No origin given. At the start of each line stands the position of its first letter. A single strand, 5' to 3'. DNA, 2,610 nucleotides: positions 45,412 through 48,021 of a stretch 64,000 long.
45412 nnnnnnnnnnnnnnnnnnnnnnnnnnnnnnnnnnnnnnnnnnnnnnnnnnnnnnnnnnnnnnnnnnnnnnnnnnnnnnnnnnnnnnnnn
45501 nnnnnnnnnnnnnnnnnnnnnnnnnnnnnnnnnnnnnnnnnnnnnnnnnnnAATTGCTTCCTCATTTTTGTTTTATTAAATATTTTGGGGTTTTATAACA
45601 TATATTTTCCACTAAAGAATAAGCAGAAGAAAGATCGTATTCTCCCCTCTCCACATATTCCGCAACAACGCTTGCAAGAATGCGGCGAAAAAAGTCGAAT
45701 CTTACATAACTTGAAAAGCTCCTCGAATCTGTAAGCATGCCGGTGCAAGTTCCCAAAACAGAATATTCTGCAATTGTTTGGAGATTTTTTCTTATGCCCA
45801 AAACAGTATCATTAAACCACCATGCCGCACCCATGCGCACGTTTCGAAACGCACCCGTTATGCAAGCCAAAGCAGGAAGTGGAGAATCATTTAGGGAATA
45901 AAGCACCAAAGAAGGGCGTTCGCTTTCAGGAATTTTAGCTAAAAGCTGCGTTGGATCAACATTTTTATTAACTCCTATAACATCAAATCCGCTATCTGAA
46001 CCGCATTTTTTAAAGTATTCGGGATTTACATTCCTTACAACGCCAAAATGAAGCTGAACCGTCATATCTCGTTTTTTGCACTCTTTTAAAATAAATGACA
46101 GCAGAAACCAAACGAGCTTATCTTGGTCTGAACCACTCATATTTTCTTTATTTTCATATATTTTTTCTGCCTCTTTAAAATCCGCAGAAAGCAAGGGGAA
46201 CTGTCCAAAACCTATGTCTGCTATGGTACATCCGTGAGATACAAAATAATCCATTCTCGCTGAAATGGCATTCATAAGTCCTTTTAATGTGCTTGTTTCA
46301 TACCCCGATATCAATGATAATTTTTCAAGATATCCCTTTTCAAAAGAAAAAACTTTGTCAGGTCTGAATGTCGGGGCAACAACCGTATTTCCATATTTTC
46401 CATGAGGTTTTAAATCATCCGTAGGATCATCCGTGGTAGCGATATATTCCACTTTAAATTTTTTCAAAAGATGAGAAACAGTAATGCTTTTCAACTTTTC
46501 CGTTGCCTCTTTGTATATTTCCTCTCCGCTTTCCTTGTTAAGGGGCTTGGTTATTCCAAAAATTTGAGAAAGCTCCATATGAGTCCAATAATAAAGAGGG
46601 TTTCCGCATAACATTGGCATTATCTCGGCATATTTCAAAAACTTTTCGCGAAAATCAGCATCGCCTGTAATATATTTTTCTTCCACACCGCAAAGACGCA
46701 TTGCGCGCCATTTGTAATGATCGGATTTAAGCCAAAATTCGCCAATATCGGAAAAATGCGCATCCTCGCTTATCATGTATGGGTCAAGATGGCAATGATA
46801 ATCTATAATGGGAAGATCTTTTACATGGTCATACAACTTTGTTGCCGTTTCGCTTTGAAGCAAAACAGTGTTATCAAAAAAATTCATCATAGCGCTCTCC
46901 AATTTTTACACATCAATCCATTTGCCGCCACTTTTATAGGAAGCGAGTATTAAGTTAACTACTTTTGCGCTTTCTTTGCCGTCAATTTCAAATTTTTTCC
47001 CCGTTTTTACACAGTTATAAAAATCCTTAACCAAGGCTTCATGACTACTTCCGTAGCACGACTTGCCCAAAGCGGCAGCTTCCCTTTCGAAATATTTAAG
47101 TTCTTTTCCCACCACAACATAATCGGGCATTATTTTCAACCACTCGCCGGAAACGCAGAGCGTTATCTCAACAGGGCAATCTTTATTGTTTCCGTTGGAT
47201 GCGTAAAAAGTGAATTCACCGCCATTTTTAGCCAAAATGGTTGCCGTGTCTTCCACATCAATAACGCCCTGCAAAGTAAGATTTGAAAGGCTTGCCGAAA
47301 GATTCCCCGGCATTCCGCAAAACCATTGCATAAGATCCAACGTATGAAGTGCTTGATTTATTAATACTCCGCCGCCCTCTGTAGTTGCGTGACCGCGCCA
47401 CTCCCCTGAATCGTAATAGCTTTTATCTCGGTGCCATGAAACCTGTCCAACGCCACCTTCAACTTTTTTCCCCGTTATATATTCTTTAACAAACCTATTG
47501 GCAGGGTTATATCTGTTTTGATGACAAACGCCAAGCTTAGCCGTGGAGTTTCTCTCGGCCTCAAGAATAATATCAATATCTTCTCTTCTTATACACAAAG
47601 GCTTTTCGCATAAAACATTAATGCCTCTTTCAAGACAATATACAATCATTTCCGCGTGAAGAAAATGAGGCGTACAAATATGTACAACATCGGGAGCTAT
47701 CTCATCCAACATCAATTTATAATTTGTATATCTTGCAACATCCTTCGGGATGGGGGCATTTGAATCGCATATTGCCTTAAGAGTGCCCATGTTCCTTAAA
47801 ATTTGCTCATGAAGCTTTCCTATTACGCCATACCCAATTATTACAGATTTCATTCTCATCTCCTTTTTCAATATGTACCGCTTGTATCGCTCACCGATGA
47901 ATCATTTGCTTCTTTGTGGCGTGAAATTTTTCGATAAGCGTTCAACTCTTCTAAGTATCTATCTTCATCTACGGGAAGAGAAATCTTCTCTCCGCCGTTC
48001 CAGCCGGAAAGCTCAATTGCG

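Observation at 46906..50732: Candidate new feeder pathway: 2 Gfo/Idh/MocA dehydrogenases + 2 xylose-isomerase-like TIM barrels wired directly onto a complete glucuronate pathway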

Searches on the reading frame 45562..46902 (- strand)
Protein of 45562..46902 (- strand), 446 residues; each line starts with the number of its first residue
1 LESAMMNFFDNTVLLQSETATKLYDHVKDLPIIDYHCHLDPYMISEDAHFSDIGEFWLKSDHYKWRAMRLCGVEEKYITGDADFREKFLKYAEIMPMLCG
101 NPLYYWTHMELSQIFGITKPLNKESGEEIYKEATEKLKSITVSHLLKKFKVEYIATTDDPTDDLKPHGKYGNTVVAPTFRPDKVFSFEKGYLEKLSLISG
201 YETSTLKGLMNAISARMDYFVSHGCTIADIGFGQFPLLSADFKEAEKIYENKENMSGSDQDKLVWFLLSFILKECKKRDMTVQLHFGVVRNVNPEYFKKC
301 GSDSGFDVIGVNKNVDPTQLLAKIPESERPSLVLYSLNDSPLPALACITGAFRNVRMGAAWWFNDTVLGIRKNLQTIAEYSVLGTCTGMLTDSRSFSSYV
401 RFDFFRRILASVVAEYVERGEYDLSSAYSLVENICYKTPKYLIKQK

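Call 4: search_protein_families(library=pfam, proteins=[window:45562-46902:-])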
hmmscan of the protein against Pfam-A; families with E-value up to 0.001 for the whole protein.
window:45562-46902:- (446 aa): 1 family
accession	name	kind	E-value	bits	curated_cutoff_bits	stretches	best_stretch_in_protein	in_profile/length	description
PF02614.20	UxaC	-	3.6e-135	451.8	25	1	5-440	1-461/464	Glucuronate isomerase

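Call 5: search_protein_families(library=ncbifam, proteins=[window:45562-46902:-])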
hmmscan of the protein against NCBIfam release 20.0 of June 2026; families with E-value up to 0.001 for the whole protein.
window:45562-46902:- (446 aa): 1 family
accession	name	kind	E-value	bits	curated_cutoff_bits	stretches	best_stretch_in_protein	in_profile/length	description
NF002794.0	PRK02925.1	equivalog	2.7e-134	448.6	387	1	5-440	1-454/459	glucuronate isomerase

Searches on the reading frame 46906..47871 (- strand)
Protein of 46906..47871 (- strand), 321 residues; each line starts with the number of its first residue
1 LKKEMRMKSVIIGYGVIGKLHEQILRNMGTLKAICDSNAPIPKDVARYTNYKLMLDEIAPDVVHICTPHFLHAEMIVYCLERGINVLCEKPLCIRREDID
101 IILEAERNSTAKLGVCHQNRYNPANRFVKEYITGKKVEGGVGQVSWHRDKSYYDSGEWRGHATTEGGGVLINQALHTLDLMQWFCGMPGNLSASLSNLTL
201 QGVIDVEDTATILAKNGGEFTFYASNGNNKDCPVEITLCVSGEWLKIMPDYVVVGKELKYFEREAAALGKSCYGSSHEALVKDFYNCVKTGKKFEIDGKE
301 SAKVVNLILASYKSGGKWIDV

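Call 4: search_protein_families(library=pfam, proteins=[window:46906-47871:-])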
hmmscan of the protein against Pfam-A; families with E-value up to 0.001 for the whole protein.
window:46906-47871:- (321 aa): 3 families
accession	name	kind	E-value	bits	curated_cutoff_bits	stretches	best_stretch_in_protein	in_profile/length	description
PF01408.29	GFO_IDH_MocA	-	1e-16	62.1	24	1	8-115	2-118/120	Oxidoreductase family, NAD-binding Rossmann fold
PF22725.1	GFO_IDH_MocA_C3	-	2.8e-12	47.2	27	1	144-228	19-106/124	GFO/IDH/MocA C-terminal domain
PF02894.22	GFO_IDH_MocA_C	-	5.1e-07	30.1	22.9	1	148-212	25-87/218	Oxidoreductase family, C-terminal alpha/beta domain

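Call 5: search_protein_families(library=ncbifam, proteins=[window:46906-47871:-])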
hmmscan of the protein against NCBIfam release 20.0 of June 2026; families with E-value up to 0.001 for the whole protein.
window:46906-47871:- (321 aa): 8 families
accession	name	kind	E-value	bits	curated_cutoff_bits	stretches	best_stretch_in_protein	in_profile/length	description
NF040723.1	UDP-GlcNAcDh_Arch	equivalog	1.5e-20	74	450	1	7-314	1-300/302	UDP-N-acetylglucosamine 3-dehydrogenase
TIGR04380.1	myo_inos_iolG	equivalog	2e-20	72.9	355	1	7-314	2-322/330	inositol 2-dehydrogenase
NF052479.1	LevoglcsnDh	equivalog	2.4e-13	49.6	650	1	48-193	62-210/386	levoglucosan dehydrogenase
NF041392.1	XylDh_Gfo6_Halo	equivalog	4.5e-08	32.3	350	1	59-315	82-342/350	D-xylose 1-dehydrogenase Gfo6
NF052679.1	InsChiInosDhIolG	equivalog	3.1e-07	29.8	540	1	5-151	1-159/343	bifunctional inositol 2-dehydrogenase/D-chiro-inositol 1-dehydrogenase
NF008607.0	PRK11579.1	subfamily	1.2e-06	27.7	330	1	11-199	9-203/346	oxidoreductase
NF007574.0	PRK10206.1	equivalog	3e-05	23.2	352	1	38-198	44-200/345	oxidoreductase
NF058561.1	BT_2158_fam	equivalog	0.00051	18.7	750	1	44-144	79-180/487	glycoside 3-dehydrogenase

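Call 9: search_solved_structures(query=window:46906-47871:-, max_evalue=0.00001)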
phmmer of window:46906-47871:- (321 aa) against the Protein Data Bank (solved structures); distinct sequences matched with E-value up to 0.00001: 51.
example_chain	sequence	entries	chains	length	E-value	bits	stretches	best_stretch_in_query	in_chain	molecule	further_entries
8tdi_L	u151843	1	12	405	1.6e-26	96.7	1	44-219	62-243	P2B11 Glucuronide-3-dehydrogenase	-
3q2i_A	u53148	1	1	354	1.4e-22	83.7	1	48-314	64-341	dehydrogenase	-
3q2k_A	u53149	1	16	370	2e-20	76.7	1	8-315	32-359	oxidoreductase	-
3cea_A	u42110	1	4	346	1.9e-19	73.4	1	7-319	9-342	Myo-inositol 2-dehydrogenase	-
8w9s_A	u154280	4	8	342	3.6e-19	72.5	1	6-193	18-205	NADH-dependent dihydrogenase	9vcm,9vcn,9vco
3e18_A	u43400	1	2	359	5.2e-15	58.8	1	8-202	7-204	oxidoreductase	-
9m37_A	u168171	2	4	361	1.5e-13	54.1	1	8-194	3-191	P581a DgpA2 and isoorientin complex structure | Gfo/Idh/MocA family protein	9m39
3moi_A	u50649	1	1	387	1.9e-13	53.7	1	48-190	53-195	Probable dehydrogenase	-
7xr9_A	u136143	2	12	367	8.5e-13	51.6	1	49-184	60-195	DgpA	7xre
9m3d_B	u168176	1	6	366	2.4e-12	50.1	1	51-185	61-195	DgpA1 from W974-1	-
1evj_A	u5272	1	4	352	9.1e-12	48.2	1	31-186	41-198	GLUCOSE-FRUCTOSE OXIDOREDUCTASE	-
1ofg_A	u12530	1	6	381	9.3e-12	48.2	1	28-186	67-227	GLUCOSE-FRUCTOSE OXIDOREDUCTASE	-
1ryd_A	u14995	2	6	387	9.6e-12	48.1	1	28-186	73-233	glucose-fructose oxidoreductase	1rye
1h6a_A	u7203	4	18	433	1.2e-11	47.7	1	28-186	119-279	PRECURSOR FORM OF GLUCOSE-FRUCTOSE OXIDOREDUCTASE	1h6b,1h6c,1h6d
6a3f_A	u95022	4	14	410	8.2e-11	45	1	49-197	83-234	Putative dehydrogenase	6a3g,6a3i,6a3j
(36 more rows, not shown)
